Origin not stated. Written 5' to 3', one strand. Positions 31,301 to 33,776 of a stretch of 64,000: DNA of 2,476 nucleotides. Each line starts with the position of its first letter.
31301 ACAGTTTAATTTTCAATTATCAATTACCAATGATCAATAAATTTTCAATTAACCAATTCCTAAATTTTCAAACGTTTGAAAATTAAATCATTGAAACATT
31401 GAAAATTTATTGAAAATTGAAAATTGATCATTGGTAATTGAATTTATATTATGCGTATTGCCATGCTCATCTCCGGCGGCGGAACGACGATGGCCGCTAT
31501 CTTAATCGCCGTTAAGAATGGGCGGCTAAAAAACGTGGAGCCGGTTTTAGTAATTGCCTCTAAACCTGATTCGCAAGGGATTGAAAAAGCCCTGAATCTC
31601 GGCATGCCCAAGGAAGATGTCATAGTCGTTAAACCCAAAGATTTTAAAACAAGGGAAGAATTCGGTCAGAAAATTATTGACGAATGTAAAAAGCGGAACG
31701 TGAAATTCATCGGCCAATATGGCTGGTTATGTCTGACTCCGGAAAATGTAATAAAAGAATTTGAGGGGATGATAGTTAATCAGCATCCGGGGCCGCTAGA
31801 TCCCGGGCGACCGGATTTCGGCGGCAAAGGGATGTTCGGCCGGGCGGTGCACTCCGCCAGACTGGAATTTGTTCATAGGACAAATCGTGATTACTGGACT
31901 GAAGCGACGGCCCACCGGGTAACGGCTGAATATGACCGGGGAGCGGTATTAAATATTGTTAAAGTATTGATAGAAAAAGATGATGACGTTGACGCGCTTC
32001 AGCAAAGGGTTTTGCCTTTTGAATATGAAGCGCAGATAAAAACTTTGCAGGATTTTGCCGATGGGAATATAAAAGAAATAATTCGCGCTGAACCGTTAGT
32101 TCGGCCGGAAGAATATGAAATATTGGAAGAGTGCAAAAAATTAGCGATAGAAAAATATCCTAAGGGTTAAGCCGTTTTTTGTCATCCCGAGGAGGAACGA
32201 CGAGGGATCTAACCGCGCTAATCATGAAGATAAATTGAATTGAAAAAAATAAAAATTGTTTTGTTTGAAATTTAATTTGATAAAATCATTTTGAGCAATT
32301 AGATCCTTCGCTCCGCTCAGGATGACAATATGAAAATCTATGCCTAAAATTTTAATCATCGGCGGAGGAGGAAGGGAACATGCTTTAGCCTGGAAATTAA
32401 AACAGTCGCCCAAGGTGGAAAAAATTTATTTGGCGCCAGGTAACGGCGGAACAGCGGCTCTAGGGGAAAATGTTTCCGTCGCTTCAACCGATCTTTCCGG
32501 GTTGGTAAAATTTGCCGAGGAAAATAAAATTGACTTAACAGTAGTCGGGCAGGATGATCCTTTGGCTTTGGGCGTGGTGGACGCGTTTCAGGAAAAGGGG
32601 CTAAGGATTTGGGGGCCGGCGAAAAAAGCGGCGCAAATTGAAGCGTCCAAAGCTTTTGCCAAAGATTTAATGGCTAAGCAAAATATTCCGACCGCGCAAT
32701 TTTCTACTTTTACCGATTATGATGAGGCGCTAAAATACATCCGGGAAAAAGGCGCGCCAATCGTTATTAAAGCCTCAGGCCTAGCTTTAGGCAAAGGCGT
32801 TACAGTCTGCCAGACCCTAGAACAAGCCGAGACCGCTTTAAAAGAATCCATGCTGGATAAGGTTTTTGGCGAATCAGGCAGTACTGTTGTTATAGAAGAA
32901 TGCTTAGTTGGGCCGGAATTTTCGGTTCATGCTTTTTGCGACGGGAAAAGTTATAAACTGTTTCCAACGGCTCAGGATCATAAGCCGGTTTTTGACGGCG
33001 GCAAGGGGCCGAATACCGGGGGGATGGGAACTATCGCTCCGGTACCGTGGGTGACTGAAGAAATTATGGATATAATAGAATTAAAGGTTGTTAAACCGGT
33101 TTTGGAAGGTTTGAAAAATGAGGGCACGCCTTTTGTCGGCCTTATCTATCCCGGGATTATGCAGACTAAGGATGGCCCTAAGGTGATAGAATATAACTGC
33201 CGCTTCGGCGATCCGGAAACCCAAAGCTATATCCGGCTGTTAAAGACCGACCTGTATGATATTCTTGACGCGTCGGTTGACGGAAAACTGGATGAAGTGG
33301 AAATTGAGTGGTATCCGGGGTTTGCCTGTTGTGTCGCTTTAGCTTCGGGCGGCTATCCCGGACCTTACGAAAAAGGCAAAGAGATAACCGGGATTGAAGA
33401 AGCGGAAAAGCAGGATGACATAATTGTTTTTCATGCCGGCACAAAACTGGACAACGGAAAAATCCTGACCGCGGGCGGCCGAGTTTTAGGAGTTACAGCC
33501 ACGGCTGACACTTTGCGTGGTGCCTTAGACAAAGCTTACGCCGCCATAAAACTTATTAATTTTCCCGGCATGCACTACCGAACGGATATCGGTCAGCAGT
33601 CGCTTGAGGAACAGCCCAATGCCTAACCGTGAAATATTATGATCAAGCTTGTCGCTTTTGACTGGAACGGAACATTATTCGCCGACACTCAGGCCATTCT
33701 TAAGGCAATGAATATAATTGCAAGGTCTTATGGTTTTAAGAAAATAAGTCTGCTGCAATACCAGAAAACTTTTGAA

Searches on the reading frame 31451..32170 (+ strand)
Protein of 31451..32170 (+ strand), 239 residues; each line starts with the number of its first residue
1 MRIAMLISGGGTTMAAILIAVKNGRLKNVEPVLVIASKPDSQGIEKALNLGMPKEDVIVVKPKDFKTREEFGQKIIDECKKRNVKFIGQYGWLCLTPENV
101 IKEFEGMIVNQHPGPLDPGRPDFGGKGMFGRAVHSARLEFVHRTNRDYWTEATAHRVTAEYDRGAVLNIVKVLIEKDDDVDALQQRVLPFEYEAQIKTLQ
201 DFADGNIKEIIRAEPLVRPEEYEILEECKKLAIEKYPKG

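Call 19: search_protein_families(library=pfam, proteins=[window:31451-32170:+])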
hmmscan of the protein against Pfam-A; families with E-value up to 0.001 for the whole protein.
window:31451-32170:+ (239 aa): 1 family
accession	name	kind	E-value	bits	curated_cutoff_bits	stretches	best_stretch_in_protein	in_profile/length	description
PF00551.24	Formyl_trans_N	-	2.5e-22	80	26.1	1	1-198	1-180/181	Formyl transferase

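Call 34: find_encoding_contigs(protein=window:31451-32170:+, flank=3000, max_places=10)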
Protein window:31451-32170:+ (239 aa): no gene with exactly this product is on record in the collection.

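Call 38: find_related_loci(query=window:31451-32167:+, collection=metagenome_contigs, flank=3000)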
Query window:31451-32167:+ (239 aa) in metagenome_contigs; peptide patterns used: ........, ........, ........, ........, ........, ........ (x = any residue, [..] = any of these).
479 stretches matched a pattern; 49 encode a relative of the query (tblastn E <= 1e-3); 49 distinct loci.
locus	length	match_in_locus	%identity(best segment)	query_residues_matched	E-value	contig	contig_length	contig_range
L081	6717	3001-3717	83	1-239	9e-137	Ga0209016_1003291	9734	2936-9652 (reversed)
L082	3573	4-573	84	50-239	7e-109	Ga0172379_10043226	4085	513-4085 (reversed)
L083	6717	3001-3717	64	1-239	1e-104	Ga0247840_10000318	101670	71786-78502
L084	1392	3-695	65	9-239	1e-110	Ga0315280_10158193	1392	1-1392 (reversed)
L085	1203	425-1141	63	1-239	4e-110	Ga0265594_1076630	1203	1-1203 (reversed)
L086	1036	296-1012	58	1-239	3e-99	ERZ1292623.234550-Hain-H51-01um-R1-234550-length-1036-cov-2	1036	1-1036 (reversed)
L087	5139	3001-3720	57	1-239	3e-91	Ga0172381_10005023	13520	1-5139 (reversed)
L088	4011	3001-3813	53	1-239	4e-91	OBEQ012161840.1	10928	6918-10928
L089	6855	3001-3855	51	1-239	7e-90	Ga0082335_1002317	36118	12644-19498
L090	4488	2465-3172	54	1-239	1e-86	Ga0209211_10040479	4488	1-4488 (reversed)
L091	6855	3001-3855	51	1-239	7e-90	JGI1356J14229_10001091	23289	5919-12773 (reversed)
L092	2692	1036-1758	56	1-239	1e-84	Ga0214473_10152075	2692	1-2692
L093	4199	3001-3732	55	1-239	3e-81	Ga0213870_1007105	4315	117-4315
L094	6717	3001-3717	51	1-239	4e-81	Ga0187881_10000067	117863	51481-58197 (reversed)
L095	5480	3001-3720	53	1-239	2e-78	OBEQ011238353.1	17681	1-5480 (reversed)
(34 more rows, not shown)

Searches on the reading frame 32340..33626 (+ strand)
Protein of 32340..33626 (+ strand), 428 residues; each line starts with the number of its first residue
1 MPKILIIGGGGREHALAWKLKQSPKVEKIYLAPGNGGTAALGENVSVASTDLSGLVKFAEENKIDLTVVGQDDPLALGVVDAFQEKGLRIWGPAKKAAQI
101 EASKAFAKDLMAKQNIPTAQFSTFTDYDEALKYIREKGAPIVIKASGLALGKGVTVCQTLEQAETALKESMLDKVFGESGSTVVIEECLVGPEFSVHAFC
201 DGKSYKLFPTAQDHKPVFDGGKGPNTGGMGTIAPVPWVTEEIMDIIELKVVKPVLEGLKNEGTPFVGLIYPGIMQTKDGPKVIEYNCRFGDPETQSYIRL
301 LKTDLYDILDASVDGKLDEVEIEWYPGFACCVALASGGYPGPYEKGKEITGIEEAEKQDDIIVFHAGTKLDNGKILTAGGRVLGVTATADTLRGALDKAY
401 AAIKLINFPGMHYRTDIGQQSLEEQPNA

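Call 42: search_protein_families(library=pfam, proteins=[window:32340-33626:+])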
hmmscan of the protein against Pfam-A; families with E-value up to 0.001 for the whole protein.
window:32340-33626:+ (428 aa): 7 families
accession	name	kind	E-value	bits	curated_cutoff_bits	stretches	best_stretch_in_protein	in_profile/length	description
PF01071.24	GARS_A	-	3.9e-76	255.7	27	1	102-294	1-194/194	Phosphoribosylglycinamide synthetase, ATP-grasp (A) domain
PF02844.21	GARS_N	-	1e-39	135.7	29.5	1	3-101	2-100/100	Phosphoribosylglycinamide synthetase, N domain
PF02843.22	GARS_C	-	1.8e-35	121.6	34.8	1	329-420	1-92/92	Phosphoribosylglycinamide synthetase, C domain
PF02786.22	CPSase_L_D2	-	4e-07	30.2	19.8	1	104-192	2-92/211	Carbamoyl-phosphate synthase L chain, ATP binding domain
PF02222.28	ATP-grasp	-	4.6e-06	26.8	27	1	111-187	3-74/179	ATP-grasp domain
PF08443.16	RimK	-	2.9e-05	24.2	21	1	104-175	4-80/188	RimK-like ATP-grasp domain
PF13535.11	ATP-grasp_4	-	0.00013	22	27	1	139-207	3-79/160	ATP-grasp domain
